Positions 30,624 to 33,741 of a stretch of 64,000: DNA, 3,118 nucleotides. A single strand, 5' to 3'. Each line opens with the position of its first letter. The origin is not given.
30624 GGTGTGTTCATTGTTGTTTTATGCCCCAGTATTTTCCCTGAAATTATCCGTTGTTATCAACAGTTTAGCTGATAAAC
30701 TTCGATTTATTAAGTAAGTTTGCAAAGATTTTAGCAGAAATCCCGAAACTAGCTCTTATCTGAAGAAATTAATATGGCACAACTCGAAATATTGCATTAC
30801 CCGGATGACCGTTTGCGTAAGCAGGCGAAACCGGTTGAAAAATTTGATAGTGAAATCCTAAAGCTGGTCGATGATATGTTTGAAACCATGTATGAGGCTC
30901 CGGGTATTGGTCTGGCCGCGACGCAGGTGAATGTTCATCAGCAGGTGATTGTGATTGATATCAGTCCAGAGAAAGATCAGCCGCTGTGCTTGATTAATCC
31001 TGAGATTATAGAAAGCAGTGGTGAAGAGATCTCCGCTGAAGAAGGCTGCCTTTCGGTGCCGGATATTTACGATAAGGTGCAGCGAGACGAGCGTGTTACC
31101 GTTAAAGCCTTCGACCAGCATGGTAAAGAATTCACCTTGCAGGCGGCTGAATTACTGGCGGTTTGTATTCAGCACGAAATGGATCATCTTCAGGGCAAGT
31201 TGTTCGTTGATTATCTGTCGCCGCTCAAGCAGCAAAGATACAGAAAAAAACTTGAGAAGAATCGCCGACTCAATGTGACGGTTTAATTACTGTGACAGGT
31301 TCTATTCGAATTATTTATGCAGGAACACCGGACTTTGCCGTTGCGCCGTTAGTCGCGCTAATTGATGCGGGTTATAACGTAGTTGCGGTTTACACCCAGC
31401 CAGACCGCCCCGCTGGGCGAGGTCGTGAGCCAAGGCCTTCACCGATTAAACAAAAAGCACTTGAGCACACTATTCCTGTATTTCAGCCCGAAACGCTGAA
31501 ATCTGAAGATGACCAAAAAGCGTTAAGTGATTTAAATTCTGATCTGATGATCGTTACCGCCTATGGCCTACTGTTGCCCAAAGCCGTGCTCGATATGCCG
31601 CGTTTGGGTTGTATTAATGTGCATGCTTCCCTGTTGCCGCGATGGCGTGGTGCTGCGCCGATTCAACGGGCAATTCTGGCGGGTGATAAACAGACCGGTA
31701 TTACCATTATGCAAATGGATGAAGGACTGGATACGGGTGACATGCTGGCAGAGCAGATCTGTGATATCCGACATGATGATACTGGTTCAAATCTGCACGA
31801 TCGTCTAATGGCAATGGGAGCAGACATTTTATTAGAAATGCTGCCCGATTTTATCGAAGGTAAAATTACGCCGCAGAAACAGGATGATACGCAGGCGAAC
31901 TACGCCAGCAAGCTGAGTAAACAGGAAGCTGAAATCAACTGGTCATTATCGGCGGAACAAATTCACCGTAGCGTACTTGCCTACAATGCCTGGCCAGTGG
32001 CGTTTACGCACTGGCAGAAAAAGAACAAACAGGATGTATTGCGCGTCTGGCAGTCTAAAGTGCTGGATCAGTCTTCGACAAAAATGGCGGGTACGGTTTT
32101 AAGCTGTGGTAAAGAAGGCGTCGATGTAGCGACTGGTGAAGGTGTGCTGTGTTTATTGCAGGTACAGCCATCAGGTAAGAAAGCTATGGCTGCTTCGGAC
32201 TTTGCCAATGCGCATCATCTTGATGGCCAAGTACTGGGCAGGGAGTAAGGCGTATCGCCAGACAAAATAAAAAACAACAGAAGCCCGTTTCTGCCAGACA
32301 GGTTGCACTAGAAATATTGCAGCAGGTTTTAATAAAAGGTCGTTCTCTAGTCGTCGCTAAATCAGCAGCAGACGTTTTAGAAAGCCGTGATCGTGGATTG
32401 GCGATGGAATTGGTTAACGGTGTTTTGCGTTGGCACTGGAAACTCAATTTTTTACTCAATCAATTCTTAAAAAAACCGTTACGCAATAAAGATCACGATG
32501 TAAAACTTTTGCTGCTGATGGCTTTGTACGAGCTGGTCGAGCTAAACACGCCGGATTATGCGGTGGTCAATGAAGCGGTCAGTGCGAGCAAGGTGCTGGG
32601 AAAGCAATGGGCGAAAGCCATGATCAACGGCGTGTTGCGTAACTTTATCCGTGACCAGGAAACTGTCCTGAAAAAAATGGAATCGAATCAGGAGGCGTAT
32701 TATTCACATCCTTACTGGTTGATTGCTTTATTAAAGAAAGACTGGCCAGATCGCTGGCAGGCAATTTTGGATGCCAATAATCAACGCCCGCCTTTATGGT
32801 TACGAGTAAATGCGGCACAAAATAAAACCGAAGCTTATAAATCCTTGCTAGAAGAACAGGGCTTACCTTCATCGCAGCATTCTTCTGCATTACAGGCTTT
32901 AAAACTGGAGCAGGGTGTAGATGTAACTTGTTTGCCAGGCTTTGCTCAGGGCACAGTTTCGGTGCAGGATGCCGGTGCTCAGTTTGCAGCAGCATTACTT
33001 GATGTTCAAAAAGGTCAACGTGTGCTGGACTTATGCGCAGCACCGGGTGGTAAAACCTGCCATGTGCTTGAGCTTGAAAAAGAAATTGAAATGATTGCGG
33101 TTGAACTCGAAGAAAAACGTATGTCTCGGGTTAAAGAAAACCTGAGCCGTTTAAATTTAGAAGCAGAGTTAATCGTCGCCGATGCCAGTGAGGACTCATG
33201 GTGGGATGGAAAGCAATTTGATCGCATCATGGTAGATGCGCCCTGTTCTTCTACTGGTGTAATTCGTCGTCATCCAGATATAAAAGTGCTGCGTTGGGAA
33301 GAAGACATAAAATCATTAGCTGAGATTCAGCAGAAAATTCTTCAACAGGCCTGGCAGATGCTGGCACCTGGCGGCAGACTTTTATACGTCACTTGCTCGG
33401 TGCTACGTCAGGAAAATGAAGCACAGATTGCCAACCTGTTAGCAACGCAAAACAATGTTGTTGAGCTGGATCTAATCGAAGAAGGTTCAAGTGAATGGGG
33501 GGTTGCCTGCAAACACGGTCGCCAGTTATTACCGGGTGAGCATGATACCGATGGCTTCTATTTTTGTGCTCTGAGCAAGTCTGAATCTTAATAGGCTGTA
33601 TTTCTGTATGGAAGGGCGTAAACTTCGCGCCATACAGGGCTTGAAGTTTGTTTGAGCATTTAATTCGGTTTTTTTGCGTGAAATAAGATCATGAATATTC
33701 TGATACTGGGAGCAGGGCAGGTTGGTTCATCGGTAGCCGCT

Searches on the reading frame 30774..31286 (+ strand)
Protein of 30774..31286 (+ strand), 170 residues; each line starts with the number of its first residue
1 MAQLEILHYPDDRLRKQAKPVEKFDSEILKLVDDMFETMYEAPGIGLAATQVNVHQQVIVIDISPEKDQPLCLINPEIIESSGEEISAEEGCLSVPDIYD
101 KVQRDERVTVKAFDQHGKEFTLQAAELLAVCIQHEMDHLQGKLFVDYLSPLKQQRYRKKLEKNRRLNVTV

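Call 86: search_protein_families(library=pfam, proteins=[window:30774-31286:+], max_evalue=1e-15)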
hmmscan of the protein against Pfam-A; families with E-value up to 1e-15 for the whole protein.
window:30774-31286:+ (170 aa): 1 family
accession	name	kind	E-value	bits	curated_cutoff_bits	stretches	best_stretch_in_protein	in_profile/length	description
PF01327.26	Pep_deformylase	-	1.6e-56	190.7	22.8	1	4-153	2-155/156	Polypeptide deformylase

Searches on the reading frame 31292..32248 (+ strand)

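Call 86: search_protein_families(library=pfam, proteins=[window:31292-32248:+], max_evalue=1e-15)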
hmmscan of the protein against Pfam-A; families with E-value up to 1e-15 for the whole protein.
window:31292-32248:+ (318 aa): 2 families
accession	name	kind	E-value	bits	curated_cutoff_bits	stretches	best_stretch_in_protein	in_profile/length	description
PF00551.24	Formyl_trans_N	-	5.4e-47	160.3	26.1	1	7-183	5-180/181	Formyl transferase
PF02911.23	Formyl_trans_C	-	6.2e-27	94.1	21.1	1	207-308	1-99/100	Formyl transferase, C-terminal domain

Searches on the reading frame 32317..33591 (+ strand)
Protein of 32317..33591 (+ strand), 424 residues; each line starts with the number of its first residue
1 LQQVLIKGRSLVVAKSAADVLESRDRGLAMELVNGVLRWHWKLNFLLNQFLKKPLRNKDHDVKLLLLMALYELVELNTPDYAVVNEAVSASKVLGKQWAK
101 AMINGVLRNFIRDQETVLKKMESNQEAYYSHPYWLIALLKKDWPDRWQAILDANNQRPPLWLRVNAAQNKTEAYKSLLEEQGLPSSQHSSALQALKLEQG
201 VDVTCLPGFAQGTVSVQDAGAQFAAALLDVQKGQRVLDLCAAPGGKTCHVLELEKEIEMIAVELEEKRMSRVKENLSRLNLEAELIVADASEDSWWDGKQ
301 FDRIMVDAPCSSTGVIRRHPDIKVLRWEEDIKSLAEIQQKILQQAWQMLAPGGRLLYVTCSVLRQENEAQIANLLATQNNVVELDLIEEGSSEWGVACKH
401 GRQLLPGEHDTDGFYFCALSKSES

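Call 86: search_protein_families(library=pfam, proteins=[window:32317-33591:+], max_evalue=1e-15)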
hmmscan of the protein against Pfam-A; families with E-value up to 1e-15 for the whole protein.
window:32317-33591:+ (424 aa): 3 families
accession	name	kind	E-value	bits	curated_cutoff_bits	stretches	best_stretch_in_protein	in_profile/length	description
PF01189.24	Methyltr_RsmB-F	-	3.1e-60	203.7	27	1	226-419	2-198/199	16S rRNA methyltransferase RsmB/F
PF22458.1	RsmF-B_ferredox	-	2.6e-25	88.8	27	1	131-204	1-74/74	Methyltr_RsmF/B-like, ferredoxin-like domain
PF01029.23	NusB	-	1.1e-24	87.8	23.1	1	17-112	36-133/133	NusB family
